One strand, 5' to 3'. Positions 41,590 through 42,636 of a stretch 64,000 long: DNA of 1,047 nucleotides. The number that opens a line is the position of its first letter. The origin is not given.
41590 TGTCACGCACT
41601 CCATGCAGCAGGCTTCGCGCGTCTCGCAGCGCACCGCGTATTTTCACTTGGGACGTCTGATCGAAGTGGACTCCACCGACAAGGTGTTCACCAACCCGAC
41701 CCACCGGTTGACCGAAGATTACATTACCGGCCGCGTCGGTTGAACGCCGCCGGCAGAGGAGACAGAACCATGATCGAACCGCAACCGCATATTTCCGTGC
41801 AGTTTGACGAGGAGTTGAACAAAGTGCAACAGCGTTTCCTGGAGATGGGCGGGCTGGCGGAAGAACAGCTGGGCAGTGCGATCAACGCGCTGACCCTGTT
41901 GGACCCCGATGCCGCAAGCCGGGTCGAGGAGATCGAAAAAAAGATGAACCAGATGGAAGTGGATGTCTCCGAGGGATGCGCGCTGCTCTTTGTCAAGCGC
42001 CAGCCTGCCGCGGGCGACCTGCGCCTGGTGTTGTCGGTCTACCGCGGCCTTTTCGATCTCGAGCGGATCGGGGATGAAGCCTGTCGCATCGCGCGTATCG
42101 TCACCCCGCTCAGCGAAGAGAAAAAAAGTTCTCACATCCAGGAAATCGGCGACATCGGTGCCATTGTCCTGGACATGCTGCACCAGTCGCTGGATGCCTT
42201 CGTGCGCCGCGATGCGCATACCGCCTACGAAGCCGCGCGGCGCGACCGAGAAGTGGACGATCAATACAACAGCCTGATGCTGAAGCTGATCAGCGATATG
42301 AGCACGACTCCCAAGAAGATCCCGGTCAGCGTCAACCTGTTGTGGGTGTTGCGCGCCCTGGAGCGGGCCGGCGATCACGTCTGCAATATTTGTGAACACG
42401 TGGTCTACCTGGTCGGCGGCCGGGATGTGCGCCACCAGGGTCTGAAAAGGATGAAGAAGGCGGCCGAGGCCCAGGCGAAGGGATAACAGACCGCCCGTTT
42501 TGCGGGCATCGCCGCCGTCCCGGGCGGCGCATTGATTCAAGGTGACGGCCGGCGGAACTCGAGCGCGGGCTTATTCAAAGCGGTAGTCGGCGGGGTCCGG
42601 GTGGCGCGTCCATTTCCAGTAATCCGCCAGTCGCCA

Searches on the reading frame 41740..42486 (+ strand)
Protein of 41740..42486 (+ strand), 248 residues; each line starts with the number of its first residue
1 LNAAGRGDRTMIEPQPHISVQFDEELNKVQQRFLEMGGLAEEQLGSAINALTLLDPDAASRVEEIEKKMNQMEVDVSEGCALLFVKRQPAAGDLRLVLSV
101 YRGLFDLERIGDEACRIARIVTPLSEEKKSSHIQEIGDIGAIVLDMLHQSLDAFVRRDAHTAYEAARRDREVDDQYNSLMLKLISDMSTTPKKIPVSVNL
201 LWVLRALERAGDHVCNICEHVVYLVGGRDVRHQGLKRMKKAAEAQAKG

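Call 7: search_protein_families(library=pfam, proteins=[window:41740-42486:+], max_evalue=0.001)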
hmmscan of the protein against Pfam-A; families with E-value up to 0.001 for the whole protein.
window:41740-42486:+ (248 aa): 1 family
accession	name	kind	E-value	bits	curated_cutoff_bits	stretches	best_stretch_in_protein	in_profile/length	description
PF01895.24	PhoU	-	3.9e-37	126.9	23.5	2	138-220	3-88/89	PhoU domain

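Call 21: find_encoding_contigs(protein=window:41770-42486:+, flank=10000, max_places=10)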
Protein window:41770-42486:+ (238 aa): 2 contigs read that carry it; 2 places shown.
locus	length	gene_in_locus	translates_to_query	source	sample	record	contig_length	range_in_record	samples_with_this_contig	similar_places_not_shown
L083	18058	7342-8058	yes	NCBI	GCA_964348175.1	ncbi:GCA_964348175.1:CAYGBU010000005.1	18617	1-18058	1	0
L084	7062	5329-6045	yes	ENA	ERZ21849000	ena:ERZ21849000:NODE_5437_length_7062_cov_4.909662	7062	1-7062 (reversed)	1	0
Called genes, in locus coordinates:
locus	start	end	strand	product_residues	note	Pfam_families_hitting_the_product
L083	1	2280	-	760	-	?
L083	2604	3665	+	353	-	PF12849:PBP_like_2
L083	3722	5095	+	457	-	PF12501:DUF3708, PF00528:BPD_transp_1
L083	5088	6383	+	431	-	PF11812:DUF3333, PF00528:BPD_transp_1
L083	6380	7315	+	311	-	PF02463:SMC_N (faint), PF00005:ABC_tran, PF13304:AAA_21 (weak)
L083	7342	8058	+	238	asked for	PF01895:PhoU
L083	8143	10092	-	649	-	PF00743:FMO-like, PF01266:DAO (faint), PF07992:Pyr_redox_2, PF13450:NAD_binding_8, PF13738:Pyr_redox_3, PF13434:Lys_Orn_oxgnase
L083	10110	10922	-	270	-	-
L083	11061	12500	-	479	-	PF07693:KAP_NTPase, PF13191:AAA_16 (weak), PF24883:NPHP3_N (faint)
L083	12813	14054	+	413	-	PF07690:MFS_1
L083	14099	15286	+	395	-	PF02771:Acyl-CoA_dh_N, PF02770:Acyl-CoA_dh_M, PF00441:Acyl-CoA_dh_1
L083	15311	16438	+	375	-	PF02771:Acyl-CoA_dh_N, PF02770:Acyl-CoA_dh_M (weak), PF00441:Acyl-CoA_dh_1, PF08028:Acyl-CoA_dh_2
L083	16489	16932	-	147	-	PF04828:GFA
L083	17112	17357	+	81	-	PF21742:DUF6868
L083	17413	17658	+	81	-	PF21742:DUF6868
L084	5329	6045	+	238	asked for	PF01895:PhoU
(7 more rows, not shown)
